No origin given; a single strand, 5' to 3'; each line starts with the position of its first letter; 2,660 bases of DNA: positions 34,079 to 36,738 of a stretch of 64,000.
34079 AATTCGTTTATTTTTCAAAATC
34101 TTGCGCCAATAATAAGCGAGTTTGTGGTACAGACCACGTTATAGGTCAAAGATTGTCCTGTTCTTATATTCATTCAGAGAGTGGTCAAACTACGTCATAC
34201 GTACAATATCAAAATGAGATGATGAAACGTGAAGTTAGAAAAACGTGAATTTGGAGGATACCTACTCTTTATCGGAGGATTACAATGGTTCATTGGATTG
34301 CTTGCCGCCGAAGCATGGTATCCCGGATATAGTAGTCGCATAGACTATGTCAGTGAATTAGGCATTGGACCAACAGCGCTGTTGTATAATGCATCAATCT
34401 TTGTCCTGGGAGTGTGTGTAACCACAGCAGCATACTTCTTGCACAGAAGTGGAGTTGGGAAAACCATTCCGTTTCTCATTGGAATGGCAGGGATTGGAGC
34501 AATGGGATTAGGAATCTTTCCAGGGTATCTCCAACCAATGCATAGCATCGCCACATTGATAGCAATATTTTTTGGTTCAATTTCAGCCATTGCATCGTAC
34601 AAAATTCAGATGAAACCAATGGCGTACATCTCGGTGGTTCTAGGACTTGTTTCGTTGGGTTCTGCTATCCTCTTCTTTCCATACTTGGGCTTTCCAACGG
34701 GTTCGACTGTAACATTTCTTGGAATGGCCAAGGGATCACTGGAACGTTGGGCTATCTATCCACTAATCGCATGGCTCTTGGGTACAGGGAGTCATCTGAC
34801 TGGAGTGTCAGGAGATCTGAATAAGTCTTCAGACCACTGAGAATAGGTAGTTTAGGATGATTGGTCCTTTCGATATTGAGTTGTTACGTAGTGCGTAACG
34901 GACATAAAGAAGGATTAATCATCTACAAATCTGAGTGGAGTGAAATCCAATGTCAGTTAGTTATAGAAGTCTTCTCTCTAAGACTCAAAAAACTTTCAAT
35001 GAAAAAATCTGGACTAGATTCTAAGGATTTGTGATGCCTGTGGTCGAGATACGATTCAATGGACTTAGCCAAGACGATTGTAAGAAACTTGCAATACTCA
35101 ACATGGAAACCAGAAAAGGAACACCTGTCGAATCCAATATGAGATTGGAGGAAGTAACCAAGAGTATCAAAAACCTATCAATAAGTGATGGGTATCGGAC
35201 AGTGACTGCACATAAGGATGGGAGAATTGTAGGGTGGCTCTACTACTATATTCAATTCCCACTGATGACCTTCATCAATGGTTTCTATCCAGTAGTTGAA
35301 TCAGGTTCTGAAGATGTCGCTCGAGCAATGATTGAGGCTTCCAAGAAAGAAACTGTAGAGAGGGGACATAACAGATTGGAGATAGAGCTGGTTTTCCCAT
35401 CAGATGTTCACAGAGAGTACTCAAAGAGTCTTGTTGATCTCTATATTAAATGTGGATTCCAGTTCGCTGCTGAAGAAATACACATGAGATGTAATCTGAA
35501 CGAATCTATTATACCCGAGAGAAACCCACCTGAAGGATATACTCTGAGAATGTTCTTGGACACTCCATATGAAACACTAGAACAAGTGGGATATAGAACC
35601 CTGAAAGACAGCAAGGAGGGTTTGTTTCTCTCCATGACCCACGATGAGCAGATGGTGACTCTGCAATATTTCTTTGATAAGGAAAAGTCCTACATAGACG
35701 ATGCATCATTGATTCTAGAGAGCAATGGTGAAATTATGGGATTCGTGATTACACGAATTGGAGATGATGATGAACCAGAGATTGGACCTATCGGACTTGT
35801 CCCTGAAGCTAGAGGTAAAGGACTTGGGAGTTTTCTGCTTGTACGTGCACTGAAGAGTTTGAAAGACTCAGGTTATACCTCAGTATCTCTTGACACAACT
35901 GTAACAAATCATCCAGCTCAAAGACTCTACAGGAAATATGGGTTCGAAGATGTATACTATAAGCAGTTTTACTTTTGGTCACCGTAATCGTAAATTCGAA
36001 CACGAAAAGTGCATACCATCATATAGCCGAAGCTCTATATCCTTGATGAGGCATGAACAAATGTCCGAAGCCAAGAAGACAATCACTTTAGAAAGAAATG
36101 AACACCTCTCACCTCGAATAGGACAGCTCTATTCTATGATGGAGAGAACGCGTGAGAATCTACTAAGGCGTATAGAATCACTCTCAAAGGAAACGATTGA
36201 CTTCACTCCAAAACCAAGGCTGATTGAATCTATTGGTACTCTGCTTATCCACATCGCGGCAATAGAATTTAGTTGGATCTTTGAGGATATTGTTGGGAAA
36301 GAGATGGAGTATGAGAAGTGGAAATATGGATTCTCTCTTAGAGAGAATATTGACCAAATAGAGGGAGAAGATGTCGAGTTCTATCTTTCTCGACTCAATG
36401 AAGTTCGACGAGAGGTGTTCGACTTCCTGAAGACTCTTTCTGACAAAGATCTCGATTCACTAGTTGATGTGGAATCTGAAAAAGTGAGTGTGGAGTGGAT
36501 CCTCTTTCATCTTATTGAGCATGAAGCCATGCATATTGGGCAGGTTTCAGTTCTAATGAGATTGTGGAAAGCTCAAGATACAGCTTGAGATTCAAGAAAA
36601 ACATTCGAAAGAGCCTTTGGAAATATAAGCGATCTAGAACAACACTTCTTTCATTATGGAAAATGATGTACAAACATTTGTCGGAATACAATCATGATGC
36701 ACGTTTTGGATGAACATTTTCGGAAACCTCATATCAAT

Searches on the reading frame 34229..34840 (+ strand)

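Call 18: search_protein_families(library=pfam, proteins=[window:34229-34840:+], max_evalue=0.001)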
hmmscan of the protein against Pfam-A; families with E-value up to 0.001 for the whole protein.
window:34229-34840:+ (203 aa): 1 family
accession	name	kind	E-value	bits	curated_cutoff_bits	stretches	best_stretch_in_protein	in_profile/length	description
PF06197.19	DUF998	-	1.2e-17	64.6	30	1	15-187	2-182/184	Protein of unknown function (DUF998)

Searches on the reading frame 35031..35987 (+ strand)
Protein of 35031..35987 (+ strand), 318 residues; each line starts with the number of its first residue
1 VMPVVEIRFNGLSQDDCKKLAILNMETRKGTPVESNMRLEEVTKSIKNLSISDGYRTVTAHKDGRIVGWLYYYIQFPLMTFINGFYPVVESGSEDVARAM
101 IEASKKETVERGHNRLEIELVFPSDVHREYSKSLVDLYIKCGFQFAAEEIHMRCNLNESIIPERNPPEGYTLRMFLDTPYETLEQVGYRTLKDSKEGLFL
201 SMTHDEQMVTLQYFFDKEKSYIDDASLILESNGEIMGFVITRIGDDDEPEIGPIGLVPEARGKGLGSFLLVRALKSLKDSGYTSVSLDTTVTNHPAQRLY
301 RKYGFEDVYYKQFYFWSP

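Call 18: search_protein_families(library=pfam, proteins=[window:35031-35987:+], max_evalue=0.001)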
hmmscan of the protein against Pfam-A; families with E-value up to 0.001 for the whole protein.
window:35031-35987:+ (318 aa): 5 families
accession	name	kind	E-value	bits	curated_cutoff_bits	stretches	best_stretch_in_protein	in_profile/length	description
PF00583.31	Acetyltransf_1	-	2.4e-20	73.4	20.7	1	215-305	25-116/116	Acetyltransferase (GNAT) family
PF13508.13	Acetyltransf_7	-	2.8e-14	53.7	27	1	227-306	6-83/84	Acetyltransferase (GNAT) domain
PF13673.13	Acetyltransf_10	-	1.6e-07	31.8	23.6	1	227-308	34-110/128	Acetyltransferase (GNAT) domain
PF08445.16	FR47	-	3.5e-06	27.3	22.1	1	247-308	20-80/86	FR47-like protein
PF13302.13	Acetyltransf_3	-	1.9e-05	25.8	25.4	1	227-306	58-138/138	Acetyltransferase (GNAT) domain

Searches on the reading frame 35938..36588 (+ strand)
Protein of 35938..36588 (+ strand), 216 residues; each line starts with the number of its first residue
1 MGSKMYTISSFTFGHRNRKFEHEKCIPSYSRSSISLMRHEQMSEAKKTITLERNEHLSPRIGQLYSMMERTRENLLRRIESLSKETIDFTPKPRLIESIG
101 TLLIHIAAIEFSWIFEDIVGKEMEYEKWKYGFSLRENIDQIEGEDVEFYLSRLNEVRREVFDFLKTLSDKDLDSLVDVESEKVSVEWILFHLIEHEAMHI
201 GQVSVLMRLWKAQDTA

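Call 18: search_protein_families(library=pfam, proteins=[window:35938-36588:+], max_evalue=0.001)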
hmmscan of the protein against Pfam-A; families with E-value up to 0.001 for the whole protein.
window:35938-36588:+ (216 aa): 3 families
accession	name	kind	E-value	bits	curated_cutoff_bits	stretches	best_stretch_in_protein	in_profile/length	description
PF12867.12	DinB_2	-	3.9e-17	63.3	24.8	1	68-203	2-128/128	DinB superfamily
PF04978.18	MST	-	4.1e-15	57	27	1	64-206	2-143/149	Mycothiol-S-transferase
PF05163.17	DinB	-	4.8e-14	53.1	23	1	63-209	7-144/165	DinB family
